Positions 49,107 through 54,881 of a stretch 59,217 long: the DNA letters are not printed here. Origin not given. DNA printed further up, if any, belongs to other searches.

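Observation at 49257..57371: Two tandem giant Cys-rich surface proteins built on a VirB2/TrbC-like pilin membrane module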

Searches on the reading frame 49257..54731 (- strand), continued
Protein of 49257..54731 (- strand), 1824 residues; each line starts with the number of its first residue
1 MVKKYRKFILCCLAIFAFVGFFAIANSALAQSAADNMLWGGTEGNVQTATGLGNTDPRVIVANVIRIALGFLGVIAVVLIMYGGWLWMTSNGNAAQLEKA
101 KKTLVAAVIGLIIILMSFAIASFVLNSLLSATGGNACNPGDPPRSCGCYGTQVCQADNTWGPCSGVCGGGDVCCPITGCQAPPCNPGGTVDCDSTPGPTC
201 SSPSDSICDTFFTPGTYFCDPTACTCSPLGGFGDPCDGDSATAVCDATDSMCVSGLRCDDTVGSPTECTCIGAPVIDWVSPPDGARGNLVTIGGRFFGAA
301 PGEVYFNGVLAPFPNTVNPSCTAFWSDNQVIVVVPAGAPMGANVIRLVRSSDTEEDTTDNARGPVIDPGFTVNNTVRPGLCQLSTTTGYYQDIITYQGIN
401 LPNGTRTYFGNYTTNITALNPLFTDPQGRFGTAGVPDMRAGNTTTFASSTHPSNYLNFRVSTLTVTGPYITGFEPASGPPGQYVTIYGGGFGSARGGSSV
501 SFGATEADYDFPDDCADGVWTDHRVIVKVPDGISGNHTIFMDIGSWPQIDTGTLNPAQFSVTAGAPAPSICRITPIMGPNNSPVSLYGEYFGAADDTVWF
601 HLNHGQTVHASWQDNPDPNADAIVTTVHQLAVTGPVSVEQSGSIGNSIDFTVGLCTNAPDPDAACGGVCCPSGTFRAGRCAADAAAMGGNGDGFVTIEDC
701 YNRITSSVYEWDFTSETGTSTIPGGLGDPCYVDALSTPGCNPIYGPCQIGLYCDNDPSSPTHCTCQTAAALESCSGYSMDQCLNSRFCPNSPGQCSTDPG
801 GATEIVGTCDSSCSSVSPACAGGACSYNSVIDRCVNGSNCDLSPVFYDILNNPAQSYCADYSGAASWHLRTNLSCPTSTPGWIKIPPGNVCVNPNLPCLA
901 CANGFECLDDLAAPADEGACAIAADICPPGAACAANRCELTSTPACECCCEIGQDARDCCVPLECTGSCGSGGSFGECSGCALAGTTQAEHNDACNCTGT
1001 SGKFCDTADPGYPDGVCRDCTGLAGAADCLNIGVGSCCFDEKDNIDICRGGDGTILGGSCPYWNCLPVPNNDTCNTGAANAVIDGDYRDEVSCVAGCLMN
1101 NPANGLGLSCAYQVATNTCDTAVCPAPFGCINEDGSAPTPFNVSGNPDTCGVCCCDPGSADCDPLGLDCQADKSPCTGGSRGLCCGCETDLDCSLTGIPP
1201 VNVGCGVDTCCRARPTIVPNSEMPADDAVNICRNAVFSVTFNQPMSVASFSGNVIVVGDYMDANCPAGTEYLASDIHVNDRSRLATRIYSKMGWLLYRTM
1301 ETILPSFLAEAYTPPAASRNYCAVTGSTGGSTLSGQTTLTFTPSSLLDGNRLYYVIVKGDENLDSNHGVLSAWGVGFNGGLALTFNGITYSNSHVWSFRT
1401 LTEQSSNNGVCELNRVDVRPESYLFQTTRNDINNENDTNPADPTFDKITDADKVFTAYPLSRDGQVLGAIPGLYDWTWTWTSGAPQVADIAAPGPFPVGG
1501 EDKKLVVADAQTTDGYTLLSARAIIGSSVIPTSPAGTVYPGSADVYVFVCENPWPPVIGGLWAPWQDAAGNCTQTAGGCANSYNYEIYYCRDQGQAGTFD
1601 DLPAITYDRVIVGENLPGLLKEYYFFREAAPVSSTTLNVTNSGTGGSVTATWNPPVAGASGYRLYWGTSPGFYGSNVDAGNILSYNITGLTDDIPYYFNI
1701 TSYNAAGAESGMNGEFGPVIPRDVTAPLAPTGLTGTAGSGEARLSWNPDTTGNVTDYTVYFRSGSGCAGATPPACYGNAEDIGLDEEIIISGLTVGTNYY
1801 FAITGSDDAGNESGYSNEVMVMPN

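Call 66: find_related_loci(query=A2, collection=genome_contigs, flank=10000)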
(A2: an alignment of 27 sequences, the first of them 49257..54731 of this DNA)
Query A2 (1824 aa) in genome_contigs; peptide patterns used: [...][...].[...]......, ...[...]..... (x = any residue, [..] = any of these).
264 stretches matched a pattern; 232 encode a relative of the query (tblastn E <= 1e-3); the best 80 are kept; 80 distinct loci.
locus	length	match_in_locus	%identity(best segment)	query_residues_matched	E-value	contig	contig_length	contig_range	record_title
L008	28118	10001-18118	95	1-1824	0e+0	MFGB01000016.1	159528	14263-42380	MAG: Candidatus Falkowbacteria bacterium RIFOXYA2_FULL_47_19 rifoxya2_full_scaffold_34, whole genome shotgun sequence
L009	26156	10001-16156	45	1-1824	0e+0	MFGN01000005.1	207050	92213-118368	MAG: Candidatus Falkowbacteria bacterium RIFOXYD12_FULL_34_57 rifoxyd3_full_scaffold_14, whole genome shotgun sequence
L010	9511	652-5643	42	185-1823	0e+0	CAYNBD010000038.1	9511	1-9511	MAG TPA_asm: uncultured Gammaproteobacteria bacterium isolate binchicken_co129_838 genome assembly, contig: NODE_23198_l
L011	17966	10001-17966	39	1-1762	0e+0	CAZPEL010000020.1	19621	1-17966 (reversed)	MAG TPA_asm: uncultured Gammaproteobacteria bacterium isolate binchicken_co13_441 genome assembly, contig: NODE_3863_len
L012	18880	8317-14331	40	49-1823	0e+0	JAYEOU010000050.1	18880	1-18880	MAG: Patescibacteria group bacterium isolate MAG021 MAG021_50, whole genome shotgun sequence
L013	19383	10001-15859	36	4-1819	0e+0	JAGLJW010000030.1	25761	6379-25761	MAG: Candidatus Parcubacteria bacterium isolate RS_3_8 ROV157_3.bin.8.fa_30, whole genome shotgun sequence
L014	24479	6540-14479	37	49-1813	0e+0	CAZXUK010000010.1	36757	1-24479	MAG TPA_asm: uncultured Gammaproteobacteria bacterium isolate binchicken_co13_442 genome assembly, contig: NODE_1233_len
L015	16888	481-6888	38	1-1823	0e+0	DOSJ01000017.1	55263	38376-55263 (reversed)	MAG TPA_asm: Candidatus Falkowbacteria bacterium isolate UBA12426 contig_161, whole genome shotgun sequence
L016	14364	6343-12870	38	1-1823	0e+0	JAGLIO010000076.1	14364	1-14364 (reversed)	MAG: Candidatus Parcubacteria bacterium isolate RS_2_9 ROV157_2.bin.9.fa_76, whole genome shotgun sequence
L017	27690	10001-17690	38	18-1823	0e+0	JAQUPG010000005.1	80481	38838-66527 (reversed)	MAG: Patescibacteria group bacterium isolate STD1_219 NODE_598_length_80481_cov_6.597282_Sandtown_D1, whole genome shotg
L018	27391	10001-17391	37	2-1823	0e+0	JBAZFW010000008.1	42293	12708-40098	MAG: Patescibacteria group bacterium isolate SO_2017_LW3_29 NODE_2068_length_42293_cov_3.357516_LW162_2017, whole genome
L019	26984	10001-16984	36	1-1823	0e+0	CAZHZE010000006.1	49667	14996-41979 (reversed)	MAG TPA_asm: uncultured Gammaproteobacteria bacterium isolate SRP263991_co7_529 genome assembly, contig: NODE_696_length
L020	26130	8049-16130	37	1-1824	0e+0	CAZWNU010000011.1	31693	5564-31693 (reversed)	MAG TPA_asm: uncultured Gammaproteobacteria bacterium isolate binchicken_co32_477 genome assembly, contig: NODE_1779_len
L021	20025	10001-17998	34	3-1820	0e+0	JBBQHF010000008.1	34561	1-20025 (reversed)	MAG: Patescibacteria group bacterium isolate Co_metawrap_919 Cmw_919_k141_7445410_length_34561_cov_15.0000, whole genome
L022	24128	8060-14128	38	1-1813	0e+0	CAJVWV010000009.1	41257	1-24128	TPA_asm: uncultured bacterium isolate DRR093004_bin.4_MetaBAT_v2.12.1_MAG genome assembly, contig: NODE_555_length_41257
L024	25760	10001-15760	33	1-1824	0e+0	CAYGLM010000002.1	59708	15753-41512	MAG TPA_asm: uncultured Gammaproteobacteria bacterium isolate ERP113451_co4_283 genome assembly, contig: NODE_114_length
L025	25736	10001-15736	34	24-1820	0e+0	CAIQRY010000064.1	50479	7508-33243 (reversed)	uncultured bacterium isolate AM-lipid-02-D9_bin-0787 genome assembly, contig: bin-0787:64/68, whole genome shotgun seque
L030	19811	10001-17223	34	1-1824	0e+0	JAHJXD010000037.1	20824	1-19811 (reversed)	MAG: Patescibacteria group bacterium isolate UML_A.mb.15 UML_A.mb.15_k141_61547, whole genome shotgun sequence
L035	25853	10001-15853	33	1-1822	0e+0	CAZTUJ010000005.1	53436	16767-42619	MAG TPA_asm: uncultured Gammaproteobacteria bacterium isolate SRP272421_co2_96 genome assembly, contig: NODE_991_length_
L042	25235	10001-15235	37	1-1824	0e+0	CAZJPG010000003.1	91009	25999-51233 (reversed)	MAG TPA_asm: uncultured Gammaproteobacteria bacterium isolate SRP263991_co7_920 genome assembly, contig: NODE_147_length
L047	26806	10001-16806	34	2-1813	0e+0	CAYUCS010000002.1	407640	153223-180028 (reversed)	MAG TPA_asm: uncultured Gammaproteobacteria bacterium isolate binchicken_co269_189 genome assembly, contig: NODE_13_leng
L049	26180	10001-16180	32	1-1824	0e+0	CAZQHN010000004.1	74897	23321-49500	MAG TPA_asm: uncultured Gammaproteobacteria bacterium isolate SRP263991_co5_264 genome assembly, contig: NODE_788_length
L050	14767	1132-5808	33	282-1824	0e+0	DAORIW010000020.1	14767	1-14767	MAG TPA_asm: bacterium isolate AMR_MDS_5567 NODE_687_length_14767_cov_6.611746, whole genome shotgun sequence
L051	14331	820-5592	32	282-1824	0e+0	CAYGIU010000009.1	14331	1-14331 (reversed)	MAG TPA_asm: uncultured Gammaproteobacteria bacterium isolate ERP113451_co1_191 genome assembly, contig: NODE_4980_lengt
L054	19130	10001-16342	31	1-1824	0e+0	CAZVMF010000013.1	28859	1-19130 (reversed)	MAG TPA_asm: uncultured Gammaproteobacteria bacterium isolate SRP278252_co2_59 genome assembly, contig: NODE_3186_length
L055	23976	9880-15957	32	1-1824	0e+0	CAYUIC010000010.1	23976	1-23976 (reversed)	MAG TPA_asm: uncultured Gammaproteobacteria bacterium isolate SRP278252_co2_883 genome assembly, contig: NODE_4204_lengt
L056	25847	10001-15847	37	1-1824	0e+0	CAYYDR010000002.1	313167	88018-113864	MAG TPA_asm: uncultured Gammaproteobacteria bacterium isolate SRP302447_co2_591 genome assembly, contig: NODE_106_length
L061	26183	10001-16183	34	6-1824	0e+0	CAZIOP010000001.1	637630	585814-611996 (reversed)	MAG TPA_asm: uncultured Gammaproteobacteria bacterium isolate binchicken_co105_50 genome assembly, contig: NODE_2_length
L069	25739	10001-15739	36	46-1824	8e-165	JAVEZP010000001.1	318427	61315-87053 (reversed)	MAG: Patescibacteria group bacterium isolate BF4_68 NODE_35_length_318427_cov_32.135375_Biofilm4, whole genome shotgun s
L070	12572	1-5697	36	19-1824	6e-164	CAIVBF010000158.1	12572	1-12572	uncultured bacterium isolate MJ-2014-D6_bin-244 genome assembly, contig: bin-244:158/170, whole genome shotgun sequence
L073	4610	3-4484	32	274-1824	9e-168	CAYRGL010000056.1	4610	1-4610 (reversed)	MAG TPA_asm: uncultured Gammaproteobacteria bacterium isolate binchicken_co54_244 genome assembly, contig: NODE_36280_le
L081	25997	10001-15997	42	1-1823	0e+0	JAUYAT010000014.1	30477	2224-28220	MAG: bacterium isolate C19_concoct.bin.47 C19_k141_78605, whole genome shotgun sequence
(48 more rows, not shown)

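Call 71: search_protein_families(library=pfam, proteins=[L019:2404-3819:-, L014:22531-24069:+, L025:21597-24317:-, L030:4344-6047:+, L081:23754-25307:+, L047:23694-25757:+, L049:731-3103:+, L051:12198-13634:+, L003:15776-18991:+, L035:18950-19264:+], max_evalue=0.001)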
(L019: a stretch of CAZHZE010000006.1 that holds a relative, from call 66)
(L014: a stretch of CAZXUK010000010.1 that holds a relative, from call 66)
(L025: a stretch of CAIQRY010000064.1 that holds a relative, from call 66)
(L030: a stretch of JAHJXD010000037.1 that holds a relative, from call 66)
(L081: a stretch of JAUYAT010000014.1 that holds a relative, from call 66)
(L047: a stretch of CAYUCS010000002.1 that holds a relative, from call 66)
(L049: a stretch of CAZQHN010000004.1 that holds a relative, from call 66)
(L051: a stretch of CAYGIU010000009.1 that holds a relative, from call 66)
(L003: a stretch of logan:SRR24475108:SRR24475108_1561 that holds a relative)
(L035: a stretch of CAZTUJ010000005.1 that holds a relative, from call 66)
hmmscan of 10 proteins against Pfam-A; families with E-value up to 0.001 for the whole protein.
L019:2404-3819:- (471 aa): 13 families
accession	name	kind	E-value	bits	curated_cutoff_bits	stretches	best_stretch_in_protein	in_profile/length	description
PF01926.29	MMR_HSR1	-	3.4e-53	179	21.9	2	15-140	2-113/113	50S ribosome-binding GTPase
PF02421.24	FeoB_N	-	1.2e-25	90.3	27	2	15-146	3-120/156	Ferrous iron transport protein B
PF00009.33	GTP_EFTU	-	5.6e-22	78.7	26.5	2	202-373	2-186/188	Elongation factor Tu GTP binding domain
PF14714.11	KH_dom-like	-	1.6e-17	64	27.3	1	380-458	2-79/81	KH-domain-like of EngA bacterial GTPase enzymes, C-terminal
PF04548.22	AIG1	-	1e-15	58.1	27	2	205-312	2-109/212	AIG1 family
PF00350.29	Dynamin_N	-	3.8e-14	53.5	27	1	206-241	1-35/168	Dynamin family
PF03193.22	RsgA_GTPase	-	1e-09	38.9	30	1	180-264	84-171/174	RsgA GTPase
PF00071.28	Ras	-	2.2e-08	34.3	21.6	1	205-370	1-157/162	Ras family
PF08477.19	Roc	-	1.1e-07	32.5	27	0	205-227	1-23/119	Ras of Complex, Roc, domain of DAPkinase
PF00025.27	Arf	-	5.7e-07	29.6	22.3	0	15-146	17-130/174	ADP-ribosylation factor family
PF00005.33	ABC_tran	-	4.2e-06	27.9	25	0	14-164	13-117/137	ABC transporter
PF13476.12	AAA_23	-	0.0001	23.4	27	1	13-202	20-182/201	AAA domain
PF13479.12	AAA_24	-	0.00018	21.9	27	0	204-230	3-26/195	AAA domain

L014:22531-24069:+ (512 aa): 3 families
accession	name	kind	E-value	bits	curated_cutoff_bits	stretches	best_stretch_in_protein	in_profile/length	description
PF00006.31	ATP-synt_ab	-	2e-82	276.4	29.5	1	152-367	1-213/213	ATP synthase alpha/beta family, nucleotide-binding domain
PF00306.32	ATP-synt_ab_C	-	3.5e-49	166.8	27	1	374-498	1-125/126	ATP synthase alpha/beta chain, C terminal domain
PF02874.29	ATP-synt_ab_N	-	2.1e-11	44.6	20.9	1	29-93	6-67/69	ATP synthase alpha/beta family, beta-barrel domain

L025:21597-24317:- (906 aa): 7 families
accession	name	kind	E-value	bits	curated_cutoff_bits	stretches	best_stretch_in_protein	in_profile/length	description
PF13087.12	AAA_12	-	2.8e-34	118.9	27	1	677-875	3-194/195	AAA domain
PF13086.12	AAA_11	-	9.1e-18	65.4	27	2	341-449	3-123/257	AAA domain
PF13604.12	AAA_30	-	3.1e-10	40.6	27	1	342-401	4-64/191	AAA domain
PF13245.12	AAA_19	-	1.3e-09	38.8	25.1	1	345-599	2-130/134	AAA domain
PF01443.25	Viral_helicase1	-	6.3e-07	29.9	21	0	812-872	170-227/228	Viral superfamily 1 RNA helicase core domain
PF09848.15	SLFN-g3_helicase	-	1.6e-05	24.8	24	0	357-393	3-41/354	Schlafen group 3, DNA/RNA helicase domain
PF05127.21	NAT10_TcmA_helicase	-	0.00079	19.8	22.7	0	360-450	2-91/176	RNA cytidine acetyltransferase NAT10/TcmA, helicase domain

L030:4344-6047:+ (567 aa): 5 families
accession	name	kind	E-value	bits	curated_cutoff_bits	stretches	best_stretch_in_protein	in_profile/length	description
PF00437.27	T2SSE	-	7.1e-124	413.6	24.9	1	173-564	4-370/370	Type II/IV secretion system protein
PF25199.1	nSTAND_NTPase5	-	0.00016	22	34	1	301-354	30-85/145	Novel STAND NTPase 5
PF20720.3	nSTAND3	-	0.00026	21.1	27.2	1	298-350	5-56/155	Novel STAND NTPase 3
PF13401.12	AAA_22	-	0.00029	21.6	27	0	310-345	4-41/130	AAA domain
PF05157.20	MshEN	-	0.00062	20.1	23.1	0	52-133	2-81/90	MshEN domain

L081:23754-25307:+ (517 aa): 1 family
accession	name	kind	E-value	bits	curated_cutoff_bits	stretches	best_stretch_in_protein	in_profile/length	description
PF01425.27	Amidase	-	6.3e-159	530.2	27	1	24-497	1-444/445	Amidase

L047:23694-25757:+ (687 aa): 2 families
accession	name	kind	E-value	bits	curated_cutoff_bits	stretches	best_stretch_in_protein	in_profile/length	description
PF13597.11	NRDD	-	1.3e-183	612.2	26.2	1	126-678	1-538/562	Anaerobic ribonucleoside-triphosphate reductase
PF03477.21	ATP-cone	-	2.1e-19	70.3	25.8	1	11-98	4-87/88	ATP cone domain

L049:731-3103:+ (790 aa): 3 families
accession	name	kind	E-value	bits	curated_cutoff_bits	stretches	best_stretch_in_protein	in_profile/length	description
PF01326.24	PPDK_N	-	1.4e-126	422.7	27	1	16-333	2-315/328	Pyruvate phosphate dikinase, AMP/ATP-binding domain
PF02896.24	PEP-utilizers_C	-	2.1e-56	191.7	22.8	1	473-782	18-289/293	PEP-utilising enzyme, PEP-binding domain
PF00391.29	PEP-utilizers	-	9.5e-27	92.8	23.1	1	377-448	1-72/72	PEP-utilising enzyme, mobile domain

L051:12198-13634:+ (478 aa): 4 families
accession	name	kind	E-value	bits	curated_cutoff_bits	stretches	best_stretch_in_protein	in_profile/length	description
PF01743.26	PolyA_pol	-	8.2e-38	130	23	1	21-146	1-126/126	Poly A polymerase head domain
PF12627.12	PolyA_pol_RNAbd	-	1.4e-18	66.8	22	1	173-233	1-61/64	Probable RNA and SrmB- binding site of polymerase A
PF01966.28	HD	-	2.3e-12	47.7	22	1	266-363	27-113/116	HD domain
PF13735.12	tRNA_NucTran2_2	-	2.4e-11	44.2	27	1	299-437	22-145/149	tRNA nucleotidyltransferase domain 2 putative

L003:15776-18991:+ (1071 aa): 0 families

L035:18950-19264:+ (104 aa): 0 families
